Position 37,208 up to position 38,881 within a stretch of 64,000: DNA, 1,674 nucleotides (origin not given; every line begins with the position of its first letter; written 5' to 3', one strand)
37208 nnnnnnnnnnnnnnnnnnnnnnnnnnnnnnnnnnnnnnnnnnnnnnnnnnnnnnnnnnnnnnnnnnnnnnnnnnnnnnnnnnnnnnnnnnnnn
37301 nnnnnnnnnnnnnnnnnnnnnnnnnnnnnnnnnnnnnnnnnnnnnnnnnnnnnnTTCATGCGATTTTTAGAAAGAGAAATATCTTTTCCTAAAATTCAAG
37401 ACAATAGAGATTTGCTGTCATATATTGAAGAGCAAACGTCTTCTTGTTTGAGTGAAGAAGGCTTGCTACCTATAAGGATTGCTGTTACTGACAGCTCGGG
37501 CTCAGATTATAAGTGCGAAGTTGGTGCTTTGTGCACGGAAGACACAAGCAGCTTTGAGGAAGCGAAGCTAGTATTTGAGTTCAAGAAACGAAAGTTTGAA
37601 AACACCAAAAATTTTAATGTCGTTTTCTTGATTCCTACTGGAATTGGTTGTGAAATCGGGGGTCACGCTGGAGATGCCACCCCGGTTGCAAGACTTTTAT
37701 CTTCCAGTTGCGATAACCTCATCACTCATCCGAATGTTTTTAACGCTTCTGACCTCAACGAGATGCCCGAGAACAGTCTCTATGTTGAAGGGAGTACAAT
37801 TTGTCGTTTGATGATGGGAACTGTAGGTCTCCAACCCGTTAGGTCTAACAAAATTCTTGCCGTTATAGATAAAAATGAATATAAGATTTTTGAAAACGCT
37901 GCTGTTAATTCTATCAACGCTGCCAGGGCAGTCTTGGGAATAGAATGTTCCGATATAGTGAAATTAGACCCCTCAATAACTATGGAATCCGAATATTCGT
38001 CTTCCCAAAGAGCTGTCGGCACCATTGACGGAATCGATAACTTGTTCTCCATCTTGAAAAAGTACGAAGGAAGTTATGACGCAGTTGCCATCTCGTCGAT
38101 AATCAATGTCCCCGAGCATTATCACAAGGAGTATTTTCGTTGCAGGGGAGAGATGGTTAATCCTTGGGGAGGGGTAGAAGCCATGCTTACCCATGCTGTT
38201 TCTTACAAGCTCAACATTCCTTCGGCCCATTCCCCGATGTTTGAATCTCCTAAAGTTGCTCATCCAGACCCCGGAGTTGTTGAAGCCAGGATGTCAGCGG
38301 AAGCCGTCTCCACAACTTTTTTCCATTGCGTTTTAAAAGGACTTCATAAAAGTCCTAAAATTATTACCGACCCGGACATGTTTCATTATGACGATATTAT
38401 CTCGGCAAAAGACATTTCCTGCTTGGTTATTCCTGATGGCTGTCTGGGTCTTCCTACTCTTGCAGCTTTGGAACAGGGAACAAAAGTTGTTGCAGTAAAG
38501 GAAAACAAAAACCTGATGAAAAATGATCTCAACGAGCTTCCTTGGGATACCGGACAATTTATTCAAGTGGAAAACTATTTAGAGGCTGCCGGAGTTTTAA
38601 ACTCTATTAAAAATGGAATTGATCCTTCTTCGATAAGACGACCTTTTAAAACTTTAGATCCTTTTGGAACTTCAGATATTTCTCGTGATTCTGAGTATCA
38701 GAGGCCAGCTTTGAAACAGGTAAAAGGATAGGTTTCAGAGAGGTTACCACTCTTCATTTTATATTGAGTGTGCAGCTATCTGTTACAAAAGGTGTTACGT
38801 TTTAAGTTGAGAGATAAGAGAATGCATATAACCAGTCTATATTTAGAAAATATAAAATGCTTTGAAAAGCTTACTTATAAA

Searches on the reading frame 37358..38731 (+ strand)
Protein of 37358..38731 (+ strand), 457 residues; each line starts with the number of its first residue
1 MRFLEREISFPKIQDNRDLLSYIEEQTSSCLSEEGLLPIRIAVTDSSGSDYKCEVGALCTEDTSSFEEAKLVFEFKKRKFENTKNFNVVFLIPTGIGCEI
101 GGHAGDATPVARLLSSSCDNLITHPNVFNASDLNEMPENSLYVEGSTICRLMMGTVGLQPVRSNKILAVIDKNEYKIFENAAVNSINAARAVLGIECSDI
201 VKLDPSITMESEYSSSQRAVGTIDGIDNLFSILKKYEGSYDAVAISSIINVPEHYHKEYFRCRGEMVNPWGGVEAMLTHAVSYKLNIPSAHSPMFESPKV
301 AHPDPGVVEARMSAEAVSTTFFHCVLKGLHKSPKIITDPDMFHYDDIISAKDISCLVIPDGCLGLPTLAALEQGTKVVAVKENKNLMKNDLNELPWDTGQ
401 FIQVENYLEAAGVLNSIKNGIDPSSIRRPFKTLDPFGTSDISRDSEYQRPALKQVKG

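Call 3: search_protein_families(library=pfam, proteins=[window:37358-38731:+], max_evalue=0.01)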
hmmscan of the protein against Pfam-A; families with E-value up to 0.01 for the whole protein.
window:37358-38731:+ (457 aa): 1 family
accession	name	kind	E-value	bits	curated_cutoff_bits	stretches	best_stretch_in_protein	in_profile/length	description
PF11805.13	DUF3326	-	2.6e-95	319.7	25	1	88-426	2-336/337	Protein of unknown function (DUF3326)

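Call 4: search_protein_families(library=ncbifam, proteins=[window:37358-38731:+], max_evalue=0.01)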
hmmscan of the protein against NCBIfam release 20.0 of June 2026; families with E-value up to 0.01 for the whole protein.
window:37358-38731:+ (457 aa): 0 families

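Call 5: search_protein_families(library=padloc, proteins=[window:37358-38731:+], max_evalue=0.01)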
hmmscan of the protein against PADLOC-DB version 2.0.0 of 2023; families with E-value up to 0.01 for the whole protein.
window:37358-38731:+ (457 aa): 0 families

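Call 20: find_homologous_proteins(query=window:37358-38731:+)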
Query window:37358-38731:+ (457 aa): 6520 proteins with E <= 0.001 among 8000 candidates; the best 120 are listed.
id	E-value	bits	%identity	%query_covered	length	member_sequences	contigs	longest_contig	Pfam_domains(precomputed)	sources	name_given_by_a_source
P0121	1.6e-296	1001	96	100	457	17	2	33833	PF11805.14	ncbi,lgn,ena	-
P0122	2.6e-286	967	94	100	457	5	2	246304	PF11805.14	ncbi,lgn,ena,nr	ncbi:MAG: DUF3326 domain-containing protein [Candidatus Dadabacteria bacterium]|nr:DUF3326 domain-co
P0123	3.1e-286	967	92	100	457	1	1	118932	PF11805.14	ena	-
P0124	4.5e-285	963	92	100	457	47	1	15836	PF11805.14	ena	-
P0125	7.6e-285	962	92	100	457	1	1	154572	PF11805.14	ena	-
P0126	2.1e-282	954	91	100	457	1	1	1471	PF11805.14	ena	-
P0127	2.3e-280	948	91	100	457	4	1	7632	PF11805.14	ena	-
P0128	2.5e-279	944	90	100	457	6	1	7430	PF11805.14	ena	-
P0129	8.7e-276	933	90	100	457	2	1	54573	PF11805.14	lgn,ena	-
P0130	9.2e-275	929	91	99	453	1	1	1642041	PF11805.14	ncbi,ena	-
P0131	1.8e-273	925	89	99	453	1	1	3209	PF11805.14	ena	-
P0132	2.8e-272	921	90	99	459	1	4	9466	PF11805.14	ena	-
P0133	7.0e-266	900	88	99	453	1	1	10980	PF11805.14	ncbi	-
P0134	5.9e-265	897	87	100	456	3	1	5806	PF11805.14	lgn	-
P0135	3.0e-261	885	86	100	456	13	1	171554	PF11805.14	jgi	jgi:hypothetical protein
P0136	1.0e-254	863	84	100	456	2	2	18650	PF11805.14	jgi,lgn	-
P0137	1.1e-247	840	81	100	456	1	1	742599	PF11805.14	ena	-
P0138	1.3e-239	813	80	98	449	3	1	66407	PF11805.14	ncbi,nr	ncbi:MAG: DUF3326 domain-containing protein [Bacteroidetes bacterium]|nr:DUF3326 domain-containing p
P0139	8.5e-238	807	81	95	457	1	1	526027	PF11805.14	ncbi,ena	-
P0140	5.7e-233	791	79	95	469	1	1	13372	PF11805.14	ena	-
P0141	1.7e-226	770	76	96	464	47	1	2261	PF11805.14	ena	-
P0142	4.0e-226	769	76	95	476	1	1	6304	PF11805.14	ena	-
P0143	2.1e-225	767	76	95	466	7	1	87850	PF11805.14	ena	-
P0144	2.4e-225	766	74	98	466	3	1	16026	PF11805.14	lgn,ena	-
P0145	2.7e-225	766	76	95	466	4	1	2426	PF11805.14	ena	-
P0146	8.4e-224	761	74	98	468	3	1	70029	PF11805.14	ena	-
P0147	6.3e-223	758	75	95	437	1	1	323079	PF11805.14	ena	-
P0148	1.9e-222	757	76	95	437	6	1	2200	PF11805.14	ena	-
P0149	1.2e-221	754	75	95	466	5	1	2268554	PF11805.14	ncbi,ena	-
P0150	1.4e-219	747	75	95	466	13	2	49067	PF11805.14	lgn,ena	-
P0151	3.7e-219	746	72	95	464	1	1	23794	PF11805.14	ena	-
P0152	8.4e-219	745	72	98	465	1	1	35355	PF11805.14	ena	-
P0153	2.8e-218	743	73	95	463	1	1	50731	PF11805.14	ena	-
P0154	2.9e-218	743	74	95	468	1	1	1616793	PF11805.14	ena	-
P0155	2.6e-217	740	74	95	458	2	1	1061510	PF11805.14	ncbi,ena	-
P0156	7.4e-216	735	73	95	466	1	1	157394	PF11805.14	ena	-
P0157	4.3e-215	733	74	95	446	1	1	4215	PF11805.14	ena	-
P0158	3.3e-214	730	72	95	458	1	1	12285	PF11805.14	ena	-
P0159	5.9e-213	726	71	95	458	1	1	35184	PF11805.14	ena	-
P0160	8.6e-211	718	72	95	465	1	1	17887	PF11805.14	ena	-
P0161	4.4e-210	716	70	95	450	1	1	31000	PF11805.14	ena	-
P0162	2.2e-208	710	67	100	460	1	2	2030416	PF11805.14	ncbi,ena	-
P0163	8.9e-208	708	71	95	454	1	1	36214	PF11805.14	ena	-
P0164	2.7e-206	704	66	95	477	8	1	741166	PF11805.14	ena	-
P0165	3.0e-206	703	70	97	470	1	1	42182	PF11805.14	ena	-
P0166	1.4e-205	701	70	95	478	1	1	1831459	PF11805.14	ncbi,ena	-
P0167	5.5e-204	696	67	97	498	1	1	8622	PF11805.14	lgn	-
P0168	4.2e-203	693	67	95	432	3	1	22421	PF11805.14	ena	-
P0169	1.0e-200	685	68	96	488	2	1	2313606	PF11805.14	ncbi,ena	-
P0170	6.9e-200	682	54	82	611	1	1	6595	PF11805.14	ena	-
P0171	3.3e-193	660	66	95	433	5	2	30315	PF11805.14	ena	-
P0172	2.4e-191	654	66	95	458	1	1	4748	PF11805.14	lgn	-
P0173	9.2e-184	629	64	96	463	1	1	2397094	PF11805.14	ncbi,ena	-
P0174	3.5e-169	581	58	94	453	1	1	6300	PF11805.14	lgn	-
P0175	9.3e-169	580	58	94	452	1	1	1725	PF11805.14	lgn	-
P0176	7.2e-168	577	59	94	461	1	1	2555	PF11805.14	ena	-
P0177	1.3e-167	576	58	97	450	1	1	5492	PF11805.14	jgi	-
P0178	2.4e-167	575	57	97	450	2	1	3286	PF11805.14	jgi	-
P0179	6.2e-167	574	59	94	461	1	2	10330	PF11805.14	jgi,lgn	jgi:hypothetical protein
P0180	3.1e-166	572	58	93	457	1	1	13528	PF11805.14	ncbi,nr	ncbi:DUF3326 domain-containing protein [Acidobacteria bacterium AH-259-L09]|nr:DUF3326 domain-contai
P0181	5.1e-166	571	58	95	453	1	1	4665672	PF11805.14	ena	-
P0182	5.4e-166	571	57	95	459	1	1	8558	PF11805.14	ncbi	-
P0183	7.5e-166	570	57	95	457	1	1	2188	PF11805.14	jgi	jgi:hypothetical protein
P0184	9.5e-166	570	58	94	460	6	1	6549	PF11805.14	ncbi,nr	ncbi:MAG: DUF3326 domain-containing protein [Candidatus Marinimicrobia bacterium]|nr:DUF3326 domain-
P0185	1.3e-165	569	58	94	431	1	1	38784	PF11805.14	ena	-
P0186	1.5e-165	569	58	94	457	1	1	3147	PF11805.14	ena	-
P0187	1.7e-165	569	58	94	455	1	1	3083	PF11805.14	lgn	-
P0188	3.9e-165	568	57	94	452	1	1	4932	PF11805.14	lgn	-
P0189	4.5e-165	568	58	93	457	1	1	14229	PF11805.14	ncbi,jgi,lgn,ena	-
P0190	5.6e-165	567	56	95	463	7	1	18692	PF11805.14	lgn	-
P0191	5.7e-165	567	59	94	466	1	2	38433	PF11805.14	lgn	-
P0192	5.8e-165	567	58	94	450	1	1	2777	PF11805.14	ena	-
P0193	9.7e-165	567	55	98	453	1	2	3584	PF11805.14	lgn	-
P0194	1.0e-164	567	55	99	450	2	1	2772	PF11805.14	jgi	-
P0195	1.5e-164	566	57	94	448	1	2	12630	PF11805.14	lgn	-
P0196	1.6e-164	566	57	94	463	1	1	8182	PF11805.14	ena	-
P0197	1.9e-164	566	56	94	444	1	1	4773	PF11805.14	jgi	jgi:hypothetical protein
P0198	2.4e-164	565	57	95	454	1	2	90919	PF11805.14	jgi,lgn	jgi:hypothetical protein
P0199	2.9e-164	565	57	94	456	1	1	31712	PF11805.14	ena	-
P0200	2.9e-164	565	59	94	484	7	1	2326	PF11805.14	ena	-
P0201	3.4e-164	565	57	94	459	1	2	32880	PF11805.14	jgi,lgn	jgi:hypothetical protein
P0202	3.5e-164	565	57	93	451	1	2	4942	PF11805.14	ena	-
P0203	4.2e-164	565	57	94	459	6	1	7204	PF11805.14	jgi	jgi:hypothetical protein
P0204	4.5e-164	564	57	93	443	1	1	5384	PF11805.14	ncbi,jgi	-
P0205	5.0e-164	564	58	95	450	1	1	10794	PF11805.14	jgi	jgi:hypothetical protein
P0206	5.6e-164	564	57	94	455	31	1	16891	PF11805.14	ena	-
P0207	7.1e-164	564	56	97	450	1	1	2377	PF11805.14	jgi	-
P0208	8.3e-164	564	57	94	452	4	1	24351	PF11805.14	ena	-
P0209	9.1e-164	563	57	94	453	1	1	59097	PF11805.14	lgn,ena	-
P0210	1.2e-163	563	57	93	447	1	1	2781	PF11805.14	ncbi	-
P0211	1.2e-163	563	57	94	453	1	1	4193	PF11805.14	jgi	-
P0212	1.2e-163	563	56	94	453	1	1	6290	PF11805.14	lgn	-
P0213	1.3e-163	563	55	98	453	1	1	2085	PF11805.14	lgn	-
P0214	1.4e-163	563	56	97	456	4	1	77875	PF11805.14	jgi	jgi:hypothetical protein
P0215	1.5e-163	563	55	99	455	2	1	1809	PF11805.14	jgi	-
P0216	2.4e-163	562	59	90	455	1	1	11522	PF11805.14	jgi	jgi:hypothetical protein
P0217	2.7e-163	562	56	93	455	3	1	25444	PF11805.14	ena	-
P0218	2.7e-163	562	56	94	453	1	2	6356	PF11805.14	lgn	-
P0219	3.1e-163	562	56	95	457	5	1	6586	PF11805.14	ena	-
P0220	3.9e-163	561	54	98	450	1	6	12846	PF11805.14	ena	-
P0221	4.4e-163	561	57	95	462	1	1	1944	PF11805.14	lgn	-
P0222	6.9e-163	561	55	99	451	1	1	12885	PF11805.14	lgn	-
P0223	7.5e-163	560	57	94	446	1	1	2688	PF11805.14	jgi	-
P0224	7.9e-163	560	57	94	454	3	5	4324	PF11805.14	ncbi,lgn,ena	-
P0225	8.5e-163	560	57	95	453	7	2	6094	PF11805.14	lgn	-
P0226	1.0e-162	560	58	93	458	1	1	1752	PF11805.14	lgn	-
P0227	1.1e-162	560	57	94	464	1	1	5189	PF11805.14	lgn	-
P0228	1.3e-162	560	56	95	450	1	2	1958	PF11805.14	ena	-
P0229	1.3e-162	560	55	99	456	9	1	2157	PF11805.14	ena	-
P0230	1.3e-162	560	57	94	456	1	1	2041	PF11805.14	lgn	-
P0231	1.3e-162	560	55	95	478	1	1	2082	PF11805.14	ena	-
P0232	1.7e-162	559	59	94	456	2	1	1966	PF11805.14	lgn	-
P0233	2.0e-162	559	58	94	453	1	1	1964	PF11805.14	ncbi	-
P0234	2.1e-162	559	56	99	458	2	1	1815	PF11805.14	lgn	-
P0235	2.1e-162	559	56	99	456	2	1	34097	PF11805.14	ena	-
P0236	2.4e-162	559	56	94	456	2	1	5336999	PF11805.14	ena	-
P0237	2.5e-162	559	57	95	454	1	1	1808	PF11805.14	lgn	-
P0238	2.6e-162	559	56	94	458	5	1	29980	PF11805.14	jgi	jgi:hypothetical protein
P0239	2.7e-162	559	58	93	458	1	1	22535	PF11805.14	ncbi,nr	ncbi:DUF3326 domain-containing protein [Acidobacteria bacterium AH-259-D05]|nr:DUF3326 domain-contai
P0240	3.5e-162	558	56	98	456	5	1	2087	PF11805.14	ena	-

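Call 32: search_solved_structures(query=A2, max_evalue=10, show_alignments=1)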
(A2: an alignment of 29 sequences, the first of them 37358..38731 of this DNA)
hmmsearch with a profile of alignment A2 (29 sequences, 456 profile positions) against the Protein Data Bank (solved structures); distinct sequences matched with E-value up to 10: 12.
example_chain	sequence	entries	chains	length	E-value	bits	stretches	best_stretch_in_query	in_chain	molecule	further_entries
4wgf_A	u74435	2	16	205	0.085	14.4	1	356-397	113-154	Probable hydrolase | Putative hydrolase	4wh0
9u62_B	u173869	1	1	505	0.28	12.7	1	211-298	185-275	Complement factor B Bb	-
6rur_J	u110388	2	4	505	0.28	12.7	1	211-298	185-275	Complement factor B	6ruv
2win_I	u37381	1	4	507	0.28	12.7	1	211-298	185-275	COMPLEMENT FACTOR B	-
7noz_F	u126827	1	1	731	0.5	11.8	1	211-298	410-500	Complement factor B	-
2xwb_F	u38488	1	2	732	0.5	11.8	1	211-298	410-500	COMPLEMENT FACTOR B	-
11mg_D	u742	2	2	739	0.51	11.8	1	211-298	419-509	Complement factor B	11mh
2xwj_I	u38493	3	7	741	0.51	11.8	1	211-298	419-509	COMPLEMENT FACTOR B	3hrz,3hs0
2ok5_A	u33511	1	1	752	0.52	11.8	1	211-298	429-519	Complement factor B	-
8enu_D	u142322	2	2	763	0.53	11.8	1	211-298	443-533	Complement factor B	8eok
7jtn_A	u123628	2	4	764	0.53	11.8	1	211-298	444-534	Complement factor B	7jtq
1rrk_A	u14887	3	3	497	0.61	11.5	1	210-298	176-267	Complement factor B | Complement factor B Bb fragment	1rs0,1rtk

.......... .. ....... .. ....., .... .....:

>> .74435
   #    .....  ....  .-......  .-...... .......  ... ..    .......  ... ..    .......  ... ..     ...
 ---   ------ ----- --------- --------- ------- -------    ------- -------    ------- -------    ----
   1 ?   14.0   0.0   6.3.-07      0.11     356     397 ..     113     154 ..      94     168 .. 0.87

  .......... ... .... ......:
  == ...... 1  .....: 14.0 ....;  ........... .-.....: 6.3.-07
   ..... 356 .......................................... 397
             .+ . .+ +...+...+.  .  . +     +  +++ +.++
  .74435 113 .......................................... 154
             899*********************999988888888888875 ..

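Call 37: predict_structure(alignment_id=A2)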
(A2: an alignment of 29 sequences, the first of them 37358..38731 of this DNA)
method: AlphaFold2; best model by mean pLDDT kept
length: 457 residues; sequences in the alignment: 29
mean_pLDDT: 80.6   pTM: 0.84
mean pLDDT of the five models: 80.6, 77.8, 62.9, 59.6, 55.9
residues with pLDDT >= 90: 176; 70-90: 194; 50-70: 37; < 50: 50
segments of 3 or more residues with pLDDT < 50: 97-105, 305-313, 429-457
pLDDT, mean of each block of 10 residues (from residue 1): 91 85 92 87 90 90 76 86 89 58 58 91 73 66 87 93 90 88 88 88 92 81 92 93 92 80 71 85 89 81 51 56 82 91 91 93 90 93 78 91 91 92 65 39 32 34
secondary structure, 60 per line:
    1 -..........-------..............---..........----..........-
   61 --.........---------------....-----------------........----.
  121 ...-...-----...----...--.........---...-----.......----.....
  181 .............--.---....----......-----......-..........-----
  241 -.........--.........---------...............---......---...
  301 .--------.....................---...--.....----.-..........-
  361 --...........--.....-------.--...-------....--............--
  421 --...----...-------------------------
elements in order: E2-11 H19-32 E36-45 E50-59 H63-71 E87-90 H108-115 E120-123 E140-142 H145-153 E157-159 E165-171 H176-193 E200-203 E208-213 E219-224 H226-235 E242-250 H253-261 H271-285 E289-294 H298-301 H310-330 E334-336 H339-343 E353-359 H365-373 E376-380 E401-404 H407-418

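Call 50: find_related_loci(query=A2, collection=viral_contigs, flank=8000)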
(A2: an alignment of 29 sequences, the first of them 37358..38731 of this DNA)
Query A2 (457 aa) in viral_contigs; peptide patterns used: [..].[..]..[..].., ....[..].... (x = any residue, [..] = any of these).
32 stretches matched a pattern; 20 encode a relative of the query (tblastn E <= 1e-3); 20 distinct loci.
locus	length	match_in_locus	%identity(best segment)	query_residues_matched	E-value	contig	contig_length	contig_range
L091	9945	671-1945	54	5-430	7e-160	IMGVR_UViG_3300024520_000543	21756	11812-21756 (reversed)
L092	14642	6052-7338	53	1-430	5e-148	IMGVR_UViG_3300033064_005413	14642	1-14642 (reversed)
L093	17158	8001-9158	50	38-430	2e-133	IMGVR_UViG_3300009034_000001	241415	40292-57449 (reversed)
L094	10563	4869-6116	46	1-431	4e-130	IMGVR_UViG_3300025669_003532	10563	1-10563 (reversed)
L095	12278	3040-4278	40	1-434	2e-99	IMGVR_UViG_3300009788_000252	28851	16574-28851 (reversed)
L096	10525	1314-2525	40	1-430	2e-99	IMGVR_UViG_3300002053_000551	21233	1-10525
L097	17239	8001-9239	40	1-434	2e-99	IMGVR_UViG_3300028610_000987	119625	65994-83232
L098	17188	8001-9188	40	39-431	2e-96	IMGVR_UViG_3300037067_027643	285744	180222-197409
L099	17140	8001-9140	43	39-431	3e-92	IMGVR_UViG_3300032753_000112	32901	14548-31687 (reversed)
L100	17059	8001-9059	44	70-431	2e-89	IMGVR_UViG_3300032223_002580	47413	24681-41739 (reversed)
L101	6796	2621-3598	46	87-430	6e-84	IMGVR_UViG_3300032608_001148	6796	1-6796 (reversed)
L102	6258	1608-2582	45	86-430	7e-78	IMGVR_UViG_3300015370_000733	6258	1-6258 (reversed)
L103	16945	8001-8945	41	86-429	3e-77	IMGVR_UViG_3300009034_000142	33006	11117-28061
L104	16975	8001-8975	42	86-430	4e-76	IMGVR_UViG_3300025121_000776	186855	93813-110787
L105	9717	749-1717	42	89-430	2e-71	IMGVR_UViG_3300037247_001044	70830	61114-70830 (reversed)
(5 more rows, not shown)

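Call 66: search_dna_similar(query=window:37358-38731:+, collection=phages, mode=protein, max_rows=25)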
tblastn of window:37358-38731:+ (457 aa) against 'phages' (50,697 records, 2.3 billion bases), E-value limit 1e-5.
No match.

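Call 67: search_dna_similar(query=window:37358-38731:+, collection=plasmids, mode=protein, max_rows=25)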
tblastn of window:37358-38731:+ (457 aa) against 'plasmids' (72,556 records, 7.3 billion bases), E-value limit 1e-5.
No match.

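Call 77: fold_search(model_id=the predicted structure, library=viral)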
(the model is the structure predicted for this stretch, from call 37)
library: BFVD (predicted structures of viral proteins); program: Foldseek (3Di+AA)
matches with E <= 10: 1001; with E <= 0.001: 0
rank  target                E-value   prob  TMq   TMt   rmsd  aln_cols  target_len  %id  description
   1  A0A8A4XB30            2.1e-02  0.08  0.09  0.10  25.2       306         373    9  Replication-associated protein [Phoenicopteridae CRESS-DNA-virus sp.]
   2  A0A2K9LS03            2.9e-02  0.06  0.10  0.10  28.7       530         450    9  Rep [uncultured virus]
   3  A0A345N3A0            3.0e-02  0.07  0.10  0.11  24.0       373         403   10  (no name in the UniProt tables at hand)
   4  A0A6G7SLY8            3.6e-02  0.06  0.11  0.13  26.5       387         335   10  (no name in the UniProt tables at hand)
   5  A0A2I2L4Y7            3.8e-02  0.84  0.19  0.15   8.6       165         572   12  6,7-dimethyl-8-ribityllumazine synthase [Orpheovirus IHUMI-LCC2]
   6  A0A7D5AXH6            4.3e-02  0.07  0.11  0.10  24.8       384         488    8  (no name in the UniProt tables at hand)
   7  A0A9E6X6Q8            5.8e-02  0.09  0.11  0.14  22.1       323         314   10  (no name in the UniProt tables at hand)
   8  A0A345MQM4            6.9e-02  0.06  0.10  0.14  19.0       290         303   10  (no name in the UniProt tables at hand)
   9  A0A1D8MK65            7.3e-02  0.05  0.11  0.12  26.3       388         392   13  ATP-dependent helicase Rep [uncultured virus]
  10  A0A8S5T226            7.7e-02  0.11  0.13  0.14  14.6       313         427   10  Helicase REPLICATION [Myoviridae sp. ctqfO1]
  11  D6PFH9                9.2e-02  0.07  0.11  0.13  22.1       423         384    8  (no name in the UniProt tables at hand)
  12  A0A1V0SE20            1.0e-01  0.75  0.19  0.09   7.7       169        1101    9  Deoxycytidylate deaminase [Indivirus ILV1]
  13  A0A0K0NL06            1.1e-01  0.25  0.14  0.33  10.7       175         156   12  YspA cpYpsA-related SLOG domain-containing protein [Gordonia phage GMA3]
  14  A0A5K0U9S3            1.1e-01  0.08  0.12  0.16  15.6       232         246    9  GTP-binding nuclear protein Ran-1 [Yasminevirus sp. GU-2018]
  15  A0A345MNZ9            1.1e-01  0.06  0.09  0.13  18.1       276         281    6  (no name in the UniProt tables at hand)
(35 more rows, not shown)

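Call 79: search_protein_families(library=phrogs, proteins=[window:37358-38731:+], max_evalue=0.00001)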
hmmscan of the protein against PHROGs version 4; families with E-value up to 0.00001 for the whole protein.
window:37358-38731:+ (457 aa): 0 families
